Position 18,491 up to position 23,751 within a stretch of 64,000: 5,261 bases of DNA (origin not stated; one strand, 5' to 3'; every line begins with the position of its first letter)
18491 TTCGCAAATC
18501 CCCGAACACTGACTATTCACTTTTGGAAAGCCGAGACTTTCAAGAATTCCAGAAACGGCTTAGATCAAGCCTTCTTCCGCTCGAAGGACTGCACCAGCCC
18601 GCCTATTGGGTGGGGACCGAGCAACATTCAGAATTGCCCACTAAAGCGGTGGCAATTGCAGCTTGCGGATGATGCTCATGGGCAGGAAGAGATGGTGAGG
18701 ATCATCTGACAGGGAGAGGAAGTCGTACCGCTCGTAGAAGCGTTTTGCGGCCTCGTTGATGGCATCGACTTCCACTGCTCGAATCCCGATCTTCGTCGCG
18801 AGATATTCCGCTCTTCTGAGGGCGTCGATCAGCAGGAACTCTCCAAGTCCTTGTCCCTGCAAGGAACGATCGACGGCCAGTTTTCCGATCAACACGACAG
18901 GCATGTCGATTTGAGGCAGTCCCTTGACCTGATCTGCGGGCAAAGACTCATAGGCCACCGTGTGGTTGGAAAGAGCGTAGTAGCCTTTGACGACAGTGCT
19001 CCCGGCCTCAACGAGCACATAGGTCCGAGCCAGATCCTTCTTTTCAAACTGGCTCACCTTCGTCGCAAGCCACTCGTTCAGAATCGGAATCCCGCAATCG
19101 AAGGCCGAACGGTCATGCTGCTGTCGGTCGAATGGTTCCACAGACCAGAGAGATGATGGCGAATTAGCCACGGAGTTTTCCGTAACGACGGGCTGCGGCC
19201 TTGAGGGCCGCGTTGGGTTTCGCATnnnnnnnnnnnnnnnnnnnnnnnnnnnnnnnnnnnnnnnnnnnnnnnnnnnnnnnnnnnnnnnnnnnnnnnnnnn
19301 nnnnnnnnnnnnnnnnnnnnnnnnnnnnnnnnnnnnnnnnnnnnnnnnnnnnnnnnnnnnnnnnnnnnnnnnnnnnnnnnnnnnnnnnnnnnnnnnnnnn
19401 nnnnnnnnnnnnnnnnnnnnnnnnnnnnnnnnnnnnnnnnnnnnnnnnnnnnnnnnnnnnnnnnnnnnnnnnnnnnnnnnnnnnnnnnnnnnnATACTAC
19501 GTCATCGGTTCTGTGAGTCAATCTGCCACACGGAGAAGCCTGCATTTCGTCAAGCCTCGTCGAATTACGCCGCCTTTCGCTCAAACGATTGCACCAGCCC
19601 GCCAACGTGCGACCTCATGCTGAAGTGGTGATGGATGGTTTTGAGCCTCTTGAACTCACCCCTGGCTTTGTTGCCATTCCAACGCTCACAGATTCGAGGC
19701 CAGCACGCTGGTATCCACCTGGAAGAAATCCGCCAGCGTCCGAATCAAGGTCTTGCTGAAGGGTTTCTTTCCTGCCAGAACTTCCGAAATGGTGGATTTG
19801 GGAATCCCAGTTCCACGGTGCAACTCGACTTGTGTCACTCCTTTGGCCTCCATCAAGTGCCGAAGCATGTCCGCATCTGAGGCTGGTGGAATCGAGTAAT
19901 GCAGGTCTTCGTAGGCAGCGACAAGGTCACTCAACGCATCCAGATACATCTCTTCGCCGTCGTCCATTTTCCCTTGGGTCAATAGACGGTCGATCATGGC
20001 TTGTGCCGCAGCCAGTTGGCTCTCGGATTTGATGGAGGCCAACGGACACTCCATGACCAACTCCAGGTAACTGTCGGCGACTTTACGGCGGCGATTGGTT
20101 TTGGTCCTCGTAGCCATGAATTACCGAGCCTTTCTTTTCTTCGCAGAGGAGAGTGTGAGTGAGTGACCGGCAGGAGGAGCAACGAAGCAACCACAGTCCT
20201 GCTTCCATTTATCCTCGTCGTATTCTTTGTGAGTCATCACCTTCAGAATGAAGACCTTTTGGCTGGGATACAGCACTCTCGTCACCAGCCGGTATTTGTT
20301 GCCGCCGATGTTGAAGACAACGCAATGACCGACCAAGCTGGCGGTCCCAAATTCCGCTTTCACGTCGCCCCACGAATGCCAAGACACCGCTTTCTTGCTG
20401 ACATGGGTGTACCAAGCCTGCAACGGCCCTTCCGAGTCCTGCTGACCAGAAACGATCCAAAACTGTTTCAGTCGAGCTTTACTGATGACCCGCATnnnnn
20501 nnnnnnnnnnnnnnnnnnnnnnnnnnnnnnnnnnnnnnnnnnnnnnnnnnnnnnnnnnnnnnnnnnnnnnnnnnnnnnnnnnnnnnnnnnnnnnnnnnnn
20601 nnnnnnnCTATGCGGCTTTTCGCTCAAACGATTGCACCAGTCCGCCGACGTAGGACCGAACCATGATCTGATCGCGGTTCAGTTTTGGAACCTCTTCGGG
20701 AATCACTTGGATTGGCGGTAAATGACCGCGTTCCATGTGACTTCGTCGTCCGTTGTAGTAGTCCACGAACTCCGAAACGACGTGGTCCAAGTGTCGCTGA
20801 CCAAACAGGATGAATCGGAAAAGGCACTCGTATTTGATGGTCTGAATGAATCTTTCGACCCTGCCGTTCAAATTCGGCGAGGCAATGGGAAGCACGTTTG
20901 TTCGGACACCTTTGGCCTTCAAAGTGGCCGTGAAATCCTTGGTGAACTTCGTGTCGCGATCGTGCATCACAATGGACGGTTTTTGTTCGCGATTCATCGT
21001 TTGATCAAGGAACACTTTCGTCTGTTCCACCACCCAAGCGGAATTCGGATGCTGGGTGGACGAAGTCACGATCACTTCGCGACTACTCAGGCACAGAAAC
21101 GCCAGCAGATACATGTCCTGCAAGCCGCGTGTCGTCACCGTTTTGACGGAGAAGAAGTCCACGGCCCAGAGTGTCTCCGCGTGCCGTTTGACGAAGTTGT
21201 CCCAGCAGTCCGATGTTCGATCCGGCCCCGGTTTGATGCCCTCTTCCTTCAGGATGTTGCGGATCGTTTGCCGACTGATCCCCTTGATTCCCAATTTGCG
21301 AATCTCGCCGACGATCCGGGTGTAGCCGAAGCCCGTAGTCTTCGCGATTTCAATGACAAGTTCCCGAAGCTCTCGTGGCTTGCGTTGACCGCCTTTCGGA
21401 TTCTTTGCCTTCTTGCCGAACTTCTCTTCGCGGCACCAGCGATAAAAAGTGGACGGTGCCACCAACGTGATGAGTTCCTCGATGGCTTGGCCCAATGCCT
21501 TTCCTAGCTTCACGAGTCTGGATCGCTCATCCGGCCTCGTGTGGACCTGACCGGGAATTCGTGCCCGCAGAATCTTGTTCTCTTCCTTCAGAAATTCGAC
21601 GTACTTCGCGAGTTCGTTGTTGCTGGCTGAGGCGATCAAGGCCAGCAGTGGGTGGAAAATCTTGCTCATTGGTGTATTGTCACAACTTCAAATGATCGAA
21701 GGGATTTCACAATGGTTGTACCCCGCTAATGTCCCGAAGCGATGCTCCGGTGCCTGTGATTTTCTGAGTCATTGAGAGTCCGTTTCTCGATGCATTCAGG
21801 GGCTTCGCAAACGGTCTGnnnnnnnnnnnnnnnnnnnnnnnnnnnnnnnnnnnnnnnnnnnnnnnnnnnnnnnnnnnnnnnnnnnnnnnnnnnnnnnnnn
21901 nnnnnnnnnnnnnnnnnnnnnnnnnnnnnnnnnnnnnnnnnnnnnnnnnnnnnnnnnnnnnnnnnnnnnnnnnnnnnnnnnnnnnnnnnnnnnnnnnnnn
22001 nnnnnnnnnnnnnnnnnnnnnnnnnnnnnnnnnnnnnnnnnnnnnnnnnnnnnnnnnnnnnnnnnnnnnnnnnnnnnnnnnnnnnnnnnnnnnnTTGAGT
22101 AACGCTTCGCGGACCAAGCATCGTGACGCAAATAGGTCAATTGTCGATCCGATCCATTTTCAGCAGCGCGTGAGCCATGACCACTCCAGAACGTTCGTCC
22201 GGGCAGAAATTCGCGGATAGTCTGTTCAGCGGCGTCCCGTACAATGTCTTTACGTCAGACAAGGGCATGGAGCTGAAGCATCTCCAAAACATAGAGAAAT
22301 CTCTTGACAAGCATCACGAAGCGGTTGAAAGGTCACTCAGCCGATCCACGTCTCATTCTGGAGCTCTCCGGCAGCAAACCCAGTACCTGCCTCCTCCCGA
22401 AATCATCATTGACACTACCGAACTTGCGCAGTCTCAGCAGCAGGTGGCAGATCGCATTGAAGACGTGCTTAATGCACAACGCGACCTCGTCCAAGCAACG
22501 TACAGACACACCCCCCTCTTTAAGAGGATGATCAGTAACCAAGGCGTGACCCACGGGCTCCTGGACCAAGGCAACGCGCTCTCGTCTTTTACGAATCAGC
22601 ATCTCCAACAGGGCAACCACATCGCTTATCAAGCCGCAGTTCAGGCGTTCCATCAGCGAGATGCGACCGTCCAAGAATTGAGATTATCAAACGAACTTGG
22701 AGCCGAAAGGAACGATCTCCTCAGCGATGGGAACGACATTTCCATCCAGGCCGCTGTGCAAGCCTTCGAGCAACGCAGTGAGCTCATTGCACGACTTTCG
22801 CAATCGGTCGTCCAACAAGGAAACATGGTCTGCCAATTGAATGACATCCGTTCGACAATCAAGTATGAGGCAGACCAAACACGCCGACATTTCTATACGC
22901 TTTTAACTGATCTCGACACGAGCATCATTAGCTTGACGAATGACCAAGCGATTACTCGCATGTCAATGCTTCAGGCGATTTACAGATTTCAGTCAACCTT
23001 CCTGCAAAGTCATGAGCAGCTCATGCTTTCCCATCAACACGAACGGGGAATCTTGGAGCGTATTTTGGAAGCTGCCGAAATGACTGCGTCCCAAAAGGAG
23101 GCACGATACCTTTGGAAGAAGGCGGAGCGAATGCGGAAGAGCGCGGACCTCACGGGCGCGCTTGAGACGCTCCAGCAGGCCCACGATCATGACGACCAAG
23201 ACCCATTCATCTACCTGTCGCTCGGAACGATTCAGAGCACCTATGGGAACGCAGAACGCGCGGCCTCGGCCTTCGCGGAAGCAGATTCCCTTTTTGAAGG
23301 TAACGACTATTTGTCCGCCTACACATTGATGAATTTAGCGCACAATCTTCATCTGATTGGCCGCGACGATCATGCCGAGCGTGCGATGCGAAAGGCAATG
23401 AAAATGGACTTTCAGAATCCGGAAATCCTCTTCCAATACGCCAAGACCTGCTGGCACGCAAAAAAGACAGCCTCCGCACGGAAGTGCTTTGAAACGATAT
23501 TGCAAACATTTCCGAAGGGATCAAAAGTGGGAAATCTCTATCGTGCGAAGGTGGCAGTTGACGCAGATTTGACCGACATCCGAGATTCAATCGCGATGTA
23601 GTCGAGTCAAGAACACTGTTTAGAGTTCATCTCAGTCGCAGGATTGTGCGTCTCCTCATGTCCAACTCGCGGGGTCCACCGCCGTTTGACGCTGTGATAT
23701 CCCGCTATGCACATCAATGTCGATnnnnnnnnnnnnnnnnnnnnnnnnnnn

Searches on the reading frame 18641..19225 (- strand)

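Call 7: search_protein_families(library=pfam, proteins=[window:18641-19225:-], max_evalue=0.001)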
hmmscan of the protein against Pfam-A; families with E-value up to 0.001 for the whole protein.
window:18641-19225:- (194 aa): 3 families
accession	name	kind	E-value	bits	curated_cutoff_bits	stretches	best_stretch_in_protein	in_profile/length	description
PF13508.13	Acetyltransf_7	-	1e-07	32.7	27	1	79-169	15-82/84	Acetyltransferase (GNAT) domain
PF00583.31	Acetyltransf_1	-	2.7e-07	31.3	20.7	1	90-169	55-116/116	Acetyltransferase (GNAT) family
PF13673.13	Acetyltransf_10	-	1.2e-06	29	23.6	1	113-173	54-111/128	Acetyltransferase (GNAT) domain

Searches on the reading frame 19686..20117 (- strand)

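Call 7: search_protein_families(library=pfam, proteins=[window:19686-20117:-], max_evalue=0.001)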
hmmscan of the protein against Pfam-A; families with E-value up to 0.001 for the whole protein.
window:19686-20117:- (143 aa): 5 families
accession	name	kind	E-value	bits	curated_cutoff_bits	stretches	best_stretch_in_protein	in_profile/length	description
PF13560.12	HTH_31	-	1.6e-09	38.4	27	1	83-139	4-61/64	Helix-turn-helix domain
PF01381.28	HTH_3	-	6e-08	33.1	23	1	85-138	1-54/55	Helix-turn-helix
PF13443.12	HTH_26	-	1.5e-06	28.8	22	1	85-135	2-53/63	Cro/C1-type HTH DNA-binding domain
PF12802.13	MarR_2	-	4.6e-05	23.9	27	1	78-115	5-42/61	MarR family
PF09339.16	HTH_IclR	-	0.00084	19.5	22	0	83-115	7-40/52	IclR helix-turn-helix domain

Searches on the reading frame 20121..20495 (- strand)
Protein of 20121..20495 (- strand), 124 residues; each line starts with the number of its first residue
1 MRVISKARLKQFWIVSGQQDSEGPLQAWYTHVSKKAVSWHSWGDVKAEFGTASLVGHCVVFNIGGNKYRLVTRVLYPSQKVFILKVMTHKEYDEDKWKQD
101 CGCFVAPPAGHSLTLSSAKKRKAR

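Call 7: search_protein_families(library=pfam, proteins=[window:20121-20495:-], max_evalue=0.001)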
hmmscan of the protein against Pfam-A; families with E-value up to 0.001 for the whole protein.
window:20121-20495:- (124 aa): 1 family
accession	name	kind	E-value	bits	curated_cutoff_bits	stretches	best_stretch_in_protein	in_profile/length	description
PF09907.15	HigB_toxin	-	3.6e-24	85.3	27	1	22-94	2-73/74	HigB_toxin, RelE-like toxic component of a toxin-antitoxin system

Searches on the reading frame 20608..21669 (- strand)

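Call 7: search_protein_families(library=pfam, proteins=[window:20608-21669:-], max_evalue=0.001)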
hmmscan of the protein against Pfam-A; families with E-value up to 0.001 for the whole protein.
window:20608-21669:- (353 aa): 4 families
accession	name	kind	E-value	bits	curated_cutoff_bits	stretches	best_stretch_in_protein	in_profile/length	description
PF13683.12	rve_3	-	4.1e-11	42.9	26.5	1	254-319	2-67/67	Integrase core domain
PF00665.32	rve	-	1.1e-06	29.3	32.6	1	163-260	3-97/102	Integrase core domain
PF13565.12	HTH_32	-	6.8e-05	23.8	33.7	1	74-140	1-73/73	Homeodomain-like domain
PF13333.12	rve_2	-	0.00081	19.9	22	0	272-321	1-50/56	Integrase core domain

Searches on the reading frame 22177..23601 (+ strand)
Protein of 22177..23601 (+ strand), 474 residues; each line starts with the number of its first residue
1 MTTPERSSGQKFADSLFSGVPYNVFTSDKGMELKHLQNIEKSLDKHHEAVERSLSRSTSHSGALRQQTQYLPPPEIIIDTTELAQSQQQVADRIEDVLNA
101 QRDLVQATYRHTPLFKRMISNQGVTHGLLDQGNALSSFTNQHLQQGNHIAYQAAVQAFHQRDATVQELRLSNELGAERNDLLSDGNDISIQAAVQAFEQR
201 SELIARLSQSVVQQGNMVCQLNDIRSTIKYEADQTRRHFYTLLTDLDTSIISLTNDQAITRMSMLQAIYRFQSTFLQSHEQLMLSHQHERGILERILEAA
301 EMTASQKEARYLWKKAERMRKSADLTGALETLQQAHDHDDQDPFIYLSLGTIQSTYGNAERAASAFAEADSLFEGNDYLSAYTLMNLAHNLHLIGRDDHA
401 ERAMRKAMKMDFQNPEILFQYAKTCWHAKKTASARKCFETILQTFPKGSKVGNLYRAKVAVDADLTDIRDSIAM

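Call 7: search_protein_families(library=pfam, proteins=[window:22177-23601:+], max_evalue=0.001)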
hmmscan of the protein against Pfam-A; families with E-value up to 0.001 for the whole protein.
window:22177-23601:+ (474 aa): 6 families
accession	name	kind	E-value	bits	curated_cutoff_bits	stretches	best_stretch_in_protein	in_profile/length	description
PF14559.12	TPR_19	-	9.7e-09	35.9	25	1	400-454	10-64/68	Tetratricopeptide repeat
PF07719.23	TPR_2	-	2.1e-07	30.9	27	0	415-446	1-32/34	Tetratricopeptide repeat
PF13428.12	TPR_14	-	1.2e-06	29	23.5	0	415-447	1-33/44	Tetratricopeptide repeat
PF13181.12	TPR_8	-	1.6e-05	25.1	25.7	0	383-414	3-34/34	Tetratricopeptide repeat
PF23914.1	TPR_CcmH_CycH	-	1.8e-05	25.1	42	1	336-449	43-155/158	Cytochrome c-type biogenesis protein H TPR domain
PF13424.12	TPR_12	-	1.9e-05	25.2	30.1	0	365-410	29-74/77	Tetratricopeptide repeat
